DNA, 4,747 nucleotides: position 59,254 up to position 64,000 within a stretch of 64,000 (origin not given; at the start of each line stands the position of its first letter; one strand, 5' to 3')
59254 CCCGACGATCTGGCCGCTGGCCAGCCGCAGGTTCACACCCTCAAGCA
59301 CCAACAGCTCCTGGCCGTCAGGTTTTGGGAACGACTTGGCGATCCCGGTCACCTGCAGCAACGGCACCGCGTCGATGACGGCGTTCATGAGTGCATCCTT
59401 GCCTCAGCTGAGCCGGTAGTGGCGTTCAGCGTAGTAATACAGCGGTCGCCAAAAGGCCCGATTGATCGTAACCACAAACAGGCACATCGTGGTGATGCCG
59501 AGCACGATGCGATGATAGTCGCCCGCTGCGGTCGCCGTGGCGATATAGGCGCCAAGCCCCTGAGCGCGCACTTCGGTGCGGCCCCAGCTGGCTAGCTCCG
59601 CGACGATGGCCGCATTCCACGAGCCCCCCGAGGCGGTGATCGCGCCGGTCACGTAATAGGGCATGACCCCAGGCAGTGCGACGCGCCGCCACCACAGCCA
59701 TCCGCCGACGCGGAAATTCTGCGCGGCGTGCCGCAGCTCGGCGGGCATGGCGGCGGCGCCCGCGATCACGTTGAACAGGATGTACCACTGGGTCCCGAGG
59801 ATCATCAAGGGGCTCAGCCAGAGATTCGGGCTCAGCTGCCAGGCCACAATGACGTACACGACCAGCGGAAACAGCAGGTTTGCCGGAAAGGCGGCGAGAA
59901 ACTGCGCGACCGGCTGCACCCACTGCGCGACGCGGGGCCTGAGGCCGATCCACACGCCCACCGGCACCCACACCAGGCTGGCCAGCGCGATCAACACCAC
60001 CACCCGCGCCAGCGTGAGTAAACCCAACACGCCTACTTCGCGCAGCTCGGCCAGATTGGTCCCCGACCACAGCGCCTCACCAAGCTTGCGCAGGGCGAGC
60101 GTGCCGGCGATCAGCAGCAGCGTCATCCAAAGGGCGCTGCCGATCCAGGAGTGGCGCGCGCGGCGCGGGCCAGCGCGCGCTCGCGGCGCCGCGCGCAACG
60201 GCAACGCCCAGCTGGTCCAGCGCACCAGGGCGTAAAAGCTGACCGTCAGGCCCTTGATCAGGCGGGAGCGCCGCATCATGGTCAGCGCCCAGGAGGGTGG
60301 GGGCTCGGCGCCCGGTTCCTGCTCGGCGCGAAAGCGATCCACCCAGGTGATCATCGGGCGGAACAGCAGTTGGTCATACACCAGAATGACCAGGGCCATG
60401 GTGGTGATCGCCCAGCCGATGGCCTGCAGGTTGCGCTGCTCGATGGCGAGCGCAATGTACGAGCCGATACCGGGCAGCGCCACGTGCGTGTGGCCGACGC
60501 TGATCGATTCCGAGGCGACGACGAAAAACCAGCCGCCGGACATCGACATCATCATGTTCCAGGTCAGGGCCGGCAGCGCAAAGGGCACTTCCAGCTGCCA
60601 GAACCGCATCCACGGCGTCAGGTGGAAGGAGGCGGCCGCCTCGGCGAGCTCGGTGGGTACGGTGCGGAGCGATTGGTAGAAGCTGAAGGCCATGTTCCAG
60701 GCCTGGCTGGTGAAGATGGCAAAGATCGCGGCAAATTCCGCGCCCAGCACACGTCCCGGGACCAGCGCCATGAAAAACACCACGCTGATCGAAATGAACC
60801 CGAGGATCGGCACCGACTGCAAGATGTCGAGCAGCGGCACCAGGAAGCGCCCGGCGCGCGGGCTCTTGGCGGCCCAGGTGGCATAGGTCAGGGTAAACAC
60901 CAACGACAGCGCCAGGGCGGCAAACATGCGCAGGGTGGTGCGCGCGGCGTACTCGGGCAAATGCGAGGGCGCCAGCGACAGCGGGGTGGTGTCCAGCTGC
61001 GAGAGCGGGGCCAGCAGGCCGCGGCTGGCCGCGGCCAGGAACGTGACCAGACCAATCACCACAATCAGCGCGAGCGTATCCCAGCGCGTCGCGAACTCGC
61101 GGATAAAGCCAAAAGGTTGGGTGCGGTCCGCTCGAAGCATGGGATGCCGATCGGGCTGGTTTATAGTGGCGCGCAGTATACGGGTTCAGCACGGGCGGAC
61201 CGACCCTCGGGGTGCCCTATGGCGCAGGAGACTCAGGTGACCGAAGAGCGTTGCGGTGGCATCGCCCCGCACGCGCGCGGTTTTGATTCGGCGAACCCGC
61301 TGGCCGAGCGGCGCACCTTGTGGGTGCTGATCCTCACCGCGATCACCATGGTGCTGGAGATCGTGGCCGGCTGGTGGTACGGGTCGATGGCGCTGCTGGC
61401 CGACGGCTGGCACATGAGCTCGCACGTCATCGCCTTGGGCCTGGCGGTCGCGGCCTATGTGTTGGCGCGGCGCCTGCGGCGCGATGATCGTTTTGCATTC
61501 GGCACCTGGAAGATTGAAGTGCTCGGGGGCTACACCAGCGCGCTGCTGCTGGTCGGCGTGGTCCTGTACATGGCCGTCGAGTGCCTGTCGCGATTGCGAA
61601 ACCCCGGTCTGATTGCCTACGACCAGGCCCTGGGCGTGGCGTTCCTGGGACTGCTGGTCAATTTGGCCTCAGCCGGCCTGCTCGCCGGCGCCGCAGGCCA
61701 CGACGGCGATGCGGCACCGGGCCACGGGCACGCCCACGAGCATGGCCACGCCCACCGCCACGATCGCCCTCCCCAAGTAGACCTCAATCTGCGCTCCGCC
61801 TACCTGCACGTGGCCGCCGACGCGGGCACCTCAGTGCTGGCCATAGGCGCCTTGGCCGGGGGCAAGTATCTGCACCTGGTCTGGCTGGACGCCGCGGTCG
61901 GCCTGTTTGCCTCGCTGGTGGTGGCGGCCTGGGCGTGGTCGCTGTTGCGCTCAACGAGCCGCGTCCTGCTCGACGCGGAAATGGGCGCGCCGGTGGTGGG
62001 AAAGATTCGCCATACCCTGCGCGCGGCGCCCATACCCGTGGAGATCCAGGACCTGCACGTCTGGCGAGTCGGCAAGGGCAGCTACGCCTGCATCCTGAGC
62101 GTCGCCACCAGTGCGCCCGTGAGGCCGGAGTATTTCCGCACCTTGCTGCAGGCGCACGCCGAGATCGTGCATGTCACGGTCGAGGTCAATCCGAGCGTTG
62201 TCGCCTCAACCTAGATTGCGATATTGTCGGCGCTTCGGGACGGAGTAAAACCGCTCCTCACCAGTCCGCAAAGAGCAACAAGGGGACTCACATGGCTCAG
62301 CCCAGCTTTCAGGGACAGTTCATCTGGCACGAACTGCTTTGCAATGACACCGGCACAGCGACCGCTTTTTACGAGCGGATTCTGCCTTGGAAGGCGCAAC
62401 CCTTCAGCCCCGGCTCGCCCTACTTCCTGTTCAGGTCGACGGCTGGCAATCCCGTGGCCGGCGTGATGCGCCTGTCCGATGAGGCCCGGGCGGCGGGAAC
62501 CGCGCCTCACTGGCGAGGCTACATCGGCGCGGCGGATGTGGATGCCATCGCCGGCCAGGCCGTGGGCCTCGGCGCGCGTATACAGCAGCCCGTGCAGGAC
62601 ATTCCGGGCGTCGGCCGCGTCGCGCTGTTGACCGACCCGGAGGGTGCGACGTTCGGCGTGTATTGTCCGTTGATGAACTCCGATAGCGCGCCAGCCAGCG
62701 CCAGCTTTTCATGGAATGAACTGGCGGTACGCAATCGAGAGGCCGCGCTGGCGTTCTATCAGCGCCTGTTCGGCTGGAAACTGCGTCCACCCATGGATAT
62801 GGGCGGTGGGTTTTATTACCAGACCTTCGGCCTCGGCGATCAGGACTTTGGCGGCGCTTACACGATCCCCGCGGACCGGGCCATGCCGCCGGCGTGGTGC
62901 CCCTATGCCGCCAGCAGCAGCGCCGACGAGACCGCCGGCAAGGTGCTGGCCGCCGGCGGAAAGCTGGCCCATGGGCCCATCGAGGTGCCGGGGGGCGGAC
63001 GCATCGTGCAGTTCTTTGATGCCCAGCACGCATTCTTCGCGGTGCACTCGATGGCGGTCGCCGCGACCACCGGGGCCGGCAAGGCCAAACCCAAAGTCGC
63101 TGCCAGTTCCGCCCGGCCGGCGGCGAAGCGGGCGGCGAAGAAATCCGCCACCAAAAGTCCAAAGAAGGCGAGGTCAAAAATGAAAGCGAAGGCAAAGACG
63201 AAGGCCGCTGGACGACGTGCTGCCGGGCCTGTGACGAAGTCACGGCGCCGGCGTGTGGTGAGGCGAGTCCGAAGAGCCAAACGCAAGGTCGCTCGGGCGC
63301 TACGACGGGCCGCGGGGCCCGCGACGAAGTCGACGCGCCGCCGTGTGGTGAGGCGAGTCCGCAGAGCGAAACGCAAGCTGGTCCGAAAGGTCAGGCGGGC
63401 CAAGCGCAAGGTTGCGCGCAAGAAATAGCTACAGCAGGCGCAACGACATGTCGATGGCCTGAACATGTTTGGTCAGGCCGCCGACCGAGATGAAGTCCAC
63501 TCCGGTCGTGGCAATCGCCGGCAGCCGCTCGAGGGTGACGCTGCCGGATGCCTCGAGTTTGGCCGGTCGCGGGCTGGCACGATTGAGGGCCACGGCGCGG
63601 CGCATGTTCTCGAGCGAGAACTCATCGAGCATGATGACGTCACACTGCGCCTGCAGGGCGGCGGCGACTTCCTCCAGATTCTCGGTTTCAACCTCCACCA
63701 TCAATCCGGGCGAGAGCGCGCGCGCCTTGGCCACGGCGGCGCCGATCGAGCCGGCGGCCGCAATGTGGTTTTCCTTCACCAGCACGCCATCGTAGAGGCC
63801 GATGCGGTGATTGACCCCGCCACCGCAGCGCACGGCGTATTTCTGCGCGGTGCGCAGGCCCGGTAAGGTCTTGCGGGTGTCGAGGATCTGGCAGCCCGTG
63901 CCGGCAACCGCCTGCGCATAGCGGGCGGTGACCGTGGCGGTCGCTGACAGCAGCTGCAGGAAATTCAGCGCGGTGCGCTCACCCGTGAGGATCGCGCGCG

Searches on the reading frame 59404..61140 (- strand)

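Call 18: search_protein_families(library=pfam, proteins=[window:59404-61140:-])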
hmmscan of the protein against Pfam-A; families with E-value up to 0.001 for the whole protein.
window:59404-61140:- (578 aa): 1 family
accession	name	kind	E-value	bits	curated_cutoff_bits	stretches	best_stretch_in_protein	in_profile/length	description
PF00528.27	BPD_transp_1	-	2.6e-23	83.1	26.4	2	392-559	2-167/184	Binding-protein-dependent transport system inner membrane component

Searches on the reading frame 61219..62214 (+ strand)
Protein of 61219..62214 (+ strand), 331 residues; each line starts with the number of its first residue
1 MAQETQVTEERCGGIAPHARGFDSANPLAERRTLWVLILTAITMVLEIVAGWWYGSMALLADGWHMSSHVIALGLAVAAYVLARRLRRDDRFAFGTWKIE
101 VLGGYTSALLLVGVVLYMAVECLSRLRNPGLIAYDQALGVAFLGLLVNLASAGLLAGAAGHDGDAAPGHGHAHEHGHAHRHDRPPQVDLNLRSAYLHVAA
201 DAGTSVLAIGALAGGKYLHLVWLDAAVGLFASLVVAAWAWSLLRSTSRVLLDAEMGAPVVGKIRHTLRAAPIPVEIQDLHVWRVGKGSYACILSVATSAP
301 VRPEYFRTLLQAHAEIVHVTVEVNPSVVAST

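Call 18: search_protein_families(library=pfam, proteins=[window:61219-62214:+])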
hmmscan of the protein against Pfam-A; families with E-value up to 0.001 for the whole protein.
window:61219-62214:+ (331 aa): 1 family
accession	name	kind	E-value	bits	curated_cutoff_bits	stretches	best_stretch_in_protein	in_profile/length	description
PF01545.26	Cation_efflux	-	2.9e-29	102.7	26.6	1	37-251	5-198/198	Cation efflux family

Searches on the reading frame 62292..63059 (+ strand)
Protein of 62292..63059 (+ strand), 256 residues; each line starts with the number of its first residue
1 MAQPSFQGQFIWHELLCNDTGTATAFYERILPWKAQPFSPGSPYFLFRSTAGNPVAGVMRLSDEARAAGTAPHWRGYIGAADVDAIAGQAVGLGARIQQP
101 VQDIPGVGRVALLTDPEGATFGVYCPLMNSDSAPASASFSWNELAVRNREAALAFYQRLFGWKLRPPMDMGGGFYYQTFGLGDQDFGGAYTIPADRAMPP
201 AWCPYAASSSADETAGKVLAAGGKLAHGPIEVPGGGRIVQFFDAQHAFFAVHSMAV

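Call 25: search_protein_representatives(protein=window:62292-63059:+)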
Query: 256 residues. Proteins with E-value up to 0.001 (for the whole library): 9848; up to 1e-10: 4823; up to 1e-30: 518. The best 150 are listed.
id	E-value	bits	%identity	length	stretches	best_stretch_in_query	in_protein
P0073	1.0e-104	366.5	65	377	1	1-255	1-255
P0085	3.4e-80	286.1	69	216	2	1-124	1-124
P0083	1.0e-76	274.7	62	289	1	59-254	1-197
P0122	7.1e-76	271.9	72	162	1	1-162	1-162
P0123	1.7e-71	257.6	96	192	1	138-255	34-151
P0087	4.6e-70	252.9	55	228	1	1-224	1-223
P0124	7.4e-67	242.4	46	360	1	1-256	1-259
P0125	1.6e-61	224.9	47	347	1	1-254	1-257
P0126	3.7e-59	217.1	55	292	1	55-255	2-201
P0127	3.8e-57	210.5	42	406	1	5-253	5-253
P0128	1.1e-56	209.0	47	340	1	7-254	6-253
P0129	3.0e-56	207.6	42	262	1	3-254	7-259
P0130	4.4e-56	207.0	43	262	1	7-256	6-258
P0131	9.2e-56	206.0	44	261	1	7-255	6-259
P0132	2.0e-55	204.9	44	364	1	1-256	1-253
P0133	2.1e-55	204.8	42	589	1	5-254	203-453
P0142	3.9e-53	197.4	45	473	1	2-254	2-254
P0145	1.0e-52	196.0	44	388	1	1-253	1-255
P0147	1.7e-52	195.3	44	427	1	1-255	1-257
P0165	2.1e-49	185.1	41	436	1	1-255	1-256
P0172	6.4e-48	180.3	41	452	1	6-253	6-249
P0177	8.8e-47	176.5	42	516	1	1-255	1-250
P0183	2.4e-45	171.9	39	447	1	1-252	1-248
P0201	3.6e-44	168.0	44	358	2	7-196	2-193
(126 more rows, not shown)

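Call 29: list_cluster_members(proteins=[P0127, P0142, P0145, P0147, P0165, P0172, P0177, P0183, P0201, P0133])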
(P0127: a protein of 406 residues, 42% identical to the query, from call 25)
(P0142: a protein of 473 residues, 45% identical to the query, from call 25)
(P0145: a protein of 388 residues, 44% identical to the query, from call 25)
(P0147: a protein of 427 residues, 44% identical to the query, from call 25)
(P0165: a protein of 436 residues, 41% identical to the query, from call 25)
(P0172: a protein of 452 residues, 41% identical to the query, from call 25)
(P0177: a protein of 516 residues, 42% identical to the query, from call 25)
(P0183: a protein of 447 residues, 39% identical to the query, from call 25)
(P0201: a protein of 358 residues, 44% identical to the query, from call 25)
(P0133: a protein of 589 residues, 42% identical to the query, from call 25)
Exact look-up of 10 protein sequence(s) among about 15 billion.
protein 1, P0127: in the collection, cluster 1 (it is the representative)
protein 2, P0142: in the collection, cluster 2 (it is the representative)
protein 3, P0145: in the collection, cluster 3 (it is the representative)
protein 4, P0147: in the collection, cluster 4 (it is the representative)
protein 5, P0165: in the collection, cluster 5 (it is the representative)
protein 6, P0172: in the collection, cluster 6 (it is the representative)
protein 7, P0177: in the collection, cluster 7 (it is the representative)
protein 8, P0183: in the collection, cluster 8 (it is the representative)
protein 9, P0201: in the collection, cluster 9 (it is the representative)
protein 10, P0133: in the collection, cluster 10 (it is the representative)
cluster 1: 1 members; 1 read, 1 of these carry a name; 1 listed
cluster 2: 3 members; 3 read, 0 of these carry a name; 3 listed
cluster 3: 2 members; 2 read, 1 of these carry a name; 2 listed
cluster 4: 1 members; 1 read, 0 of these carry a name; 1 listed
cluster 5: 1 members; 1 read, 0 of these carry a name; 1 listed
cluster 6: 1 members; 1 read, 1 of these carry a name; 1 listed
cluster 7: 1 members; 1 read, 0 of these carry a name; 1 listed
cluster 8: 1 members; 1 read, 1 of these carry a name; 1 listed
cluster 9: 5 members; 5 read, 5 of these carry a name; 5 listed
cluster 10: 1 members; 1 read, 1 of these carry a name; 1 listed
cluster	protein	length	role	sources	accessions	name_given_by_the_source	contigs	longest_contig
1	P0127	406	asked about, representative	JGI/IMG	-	predicted enzyme related to lactoylglutathione lyase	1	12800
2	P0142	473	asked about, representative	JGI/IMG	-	-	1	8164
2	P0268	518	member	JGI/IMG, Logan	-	-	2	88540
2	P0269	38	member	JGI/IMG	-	-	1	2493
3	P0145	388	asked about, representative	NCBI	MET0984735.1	MAG: VOC family protein [Steroidobacteraceae bacterium]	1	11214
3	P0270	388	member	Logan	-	-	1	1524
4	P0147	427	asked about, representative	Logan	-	-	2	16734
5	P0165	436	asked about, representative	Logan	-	-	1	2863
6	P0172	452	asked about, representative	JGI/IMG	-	predicted enzyme related to lactoylglutathione lyase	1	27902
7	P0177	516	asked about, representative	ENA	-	-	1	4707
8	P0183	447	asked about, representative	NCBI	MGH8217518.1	MAG: VOC family protein [Steroidobacteraceae bacterium]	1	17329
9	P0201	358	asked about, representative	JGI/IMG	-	predicted enzyme related to lactoylglutathione lyase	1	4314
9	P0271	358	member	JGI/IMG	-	predicted enzyme related to lactoylglutathione lyase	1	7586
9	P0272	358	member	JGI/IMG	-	predicted enzyme related to lactoylglutathione lyase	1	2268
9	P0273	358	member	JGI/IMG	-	predicted enzyme related to lactoylglutathione lyase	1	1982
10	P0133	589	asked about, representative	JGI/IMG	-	hypothetical protein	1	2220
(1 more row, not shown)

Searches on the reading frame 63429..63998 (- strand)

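Call 18: search_protein_families(library=pfam, proteins=[window:63429-63998:-])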
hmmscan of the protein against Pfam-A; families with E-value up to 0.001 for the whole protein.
window:63429-63998:- (189 aa): 1 family
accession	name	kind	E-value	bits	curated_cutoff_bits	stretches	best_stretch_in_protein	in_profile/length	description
PF01729.25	QRPTase_C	-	2.5e-58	197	23.1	1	21-187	2-169/169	Quinolinate phosphoribosyl transferase, C-terminal domain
